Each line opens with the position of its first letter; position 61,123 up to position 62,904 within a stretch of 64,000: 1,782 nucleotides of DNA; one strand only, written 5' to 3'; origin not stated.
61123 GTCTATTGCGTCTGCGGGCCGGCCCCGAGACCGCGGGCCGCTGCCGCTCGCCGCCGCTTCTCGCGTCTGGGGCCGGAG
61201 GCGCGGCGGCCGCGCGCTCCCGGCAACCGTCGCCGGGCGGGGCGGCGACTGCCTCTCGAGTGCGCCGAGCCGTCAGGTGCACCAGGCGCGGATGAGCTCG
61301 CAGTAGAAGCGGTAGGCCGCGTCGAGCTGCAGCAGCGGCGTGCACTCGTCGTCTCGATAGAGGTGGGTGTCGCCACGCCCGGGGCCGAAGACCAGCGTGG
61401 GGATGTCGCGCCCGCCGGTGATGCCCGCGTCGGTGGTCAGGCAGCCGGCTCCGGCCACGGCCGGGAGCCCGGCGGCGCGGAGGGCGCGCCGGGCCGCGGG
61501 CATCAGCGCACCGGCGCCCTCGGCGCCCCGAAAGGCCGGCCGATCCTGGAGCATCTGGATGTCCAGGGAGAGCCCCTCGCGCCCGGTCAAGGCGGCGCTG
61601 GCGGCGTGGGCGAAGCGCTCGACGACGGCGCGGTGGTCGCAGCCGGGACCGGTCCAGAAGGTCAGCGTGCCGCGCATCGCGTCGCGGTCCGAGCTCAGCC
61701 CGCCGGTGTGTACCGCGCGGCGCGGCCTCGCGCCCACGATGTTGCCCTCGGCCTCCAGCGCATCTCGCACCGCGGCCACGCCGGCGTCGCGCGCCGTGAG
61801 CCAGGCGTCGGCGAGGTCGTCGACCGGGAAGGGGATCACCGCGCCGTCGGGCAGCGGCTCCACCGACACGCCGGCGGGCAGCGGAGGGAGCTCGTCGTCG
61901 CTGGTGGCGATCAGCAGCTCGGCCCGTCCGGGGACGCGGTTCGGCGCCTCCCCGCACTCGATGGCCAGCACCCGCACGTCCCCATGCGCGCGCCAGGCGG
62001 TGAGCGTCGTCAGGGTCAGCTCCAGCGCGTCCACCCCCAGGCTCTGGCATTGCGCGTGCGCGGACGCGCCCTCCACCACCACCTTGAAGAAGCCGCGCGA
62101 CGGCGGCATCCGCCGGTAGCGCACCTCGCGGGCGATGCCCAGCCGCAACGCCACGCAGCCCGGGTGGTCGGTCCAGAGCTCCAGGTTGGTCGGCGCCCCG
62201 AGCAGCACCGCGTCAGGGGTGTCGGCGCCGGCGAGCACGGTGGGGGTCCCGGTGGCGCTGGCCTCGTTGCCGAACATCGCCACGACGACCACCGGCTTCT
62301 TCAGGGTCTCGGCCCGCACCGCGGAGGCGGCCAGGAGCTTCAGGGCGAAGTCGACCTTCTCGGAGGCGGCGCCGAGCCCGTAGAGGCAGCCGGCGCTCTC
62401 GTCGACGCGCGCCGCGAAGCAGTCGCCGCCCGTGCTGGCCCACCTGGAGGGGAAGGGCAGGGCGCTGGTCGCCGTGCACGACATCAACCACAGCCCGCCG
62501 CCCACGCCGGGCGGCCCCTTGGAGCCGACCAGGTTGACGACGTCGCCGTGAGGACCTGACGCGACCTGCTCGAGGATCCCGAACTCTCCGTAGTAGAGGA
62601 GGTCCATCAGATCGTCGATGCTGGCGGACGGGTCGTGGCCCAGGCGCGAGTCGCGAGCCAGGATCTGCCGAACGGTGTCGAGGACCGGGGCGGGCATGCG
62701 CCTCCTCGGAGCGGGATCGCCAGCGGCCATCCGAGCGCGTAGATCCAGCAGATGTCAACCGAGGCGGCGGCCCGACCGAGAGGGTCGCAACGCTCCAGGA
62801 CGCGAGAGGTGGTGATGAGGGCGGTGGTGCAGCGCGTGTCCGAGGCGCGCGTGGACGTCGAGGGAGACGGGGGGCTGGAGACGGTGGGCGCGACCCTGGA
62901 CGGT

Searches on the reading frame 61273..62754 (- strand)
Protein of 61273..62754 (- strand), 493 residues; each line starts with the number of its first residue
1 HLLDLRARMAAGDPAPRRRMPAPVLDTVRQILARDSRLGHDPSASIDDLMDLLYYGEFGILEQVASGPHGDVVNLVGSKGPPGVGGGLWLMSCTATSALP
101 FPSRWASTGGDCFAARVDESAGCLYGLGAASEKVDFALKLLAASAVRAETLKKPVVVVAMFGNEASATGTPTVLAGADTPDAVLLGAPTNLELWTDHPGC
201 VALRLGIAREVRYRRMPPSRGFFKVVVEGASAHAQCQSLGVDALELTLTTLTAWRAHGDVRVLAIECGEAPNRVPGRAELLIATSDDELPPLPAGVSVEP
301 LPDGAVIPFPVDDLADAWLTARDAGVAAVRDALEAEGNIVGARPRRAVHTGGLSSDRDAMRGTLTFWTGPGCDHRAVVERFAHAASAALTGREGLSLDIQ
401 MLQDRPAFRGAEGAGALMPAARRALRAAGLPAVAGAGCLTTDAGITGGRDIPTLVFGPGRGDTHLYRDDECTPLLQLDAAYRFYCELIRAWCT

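Call 12: search_protein_families(library=pfam, proteins=[window:61273-62754:-], max_evalue=0.001)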
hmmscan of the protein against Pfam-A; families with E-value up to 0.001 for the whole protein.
window:61273-62754:- (493 aa): 2 families
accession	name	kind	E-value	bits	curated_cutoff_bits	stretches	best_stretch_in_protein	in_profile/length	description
PF01546.33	Peptidase_M20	-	4.3e-10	40.3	24.6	1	115-489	21-205/206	Peptidase family M20/M25/M40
PF07687.19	M20_dimer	-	0.0005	20.4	21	1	223-282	9-78/107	Peptidase dimerisation domain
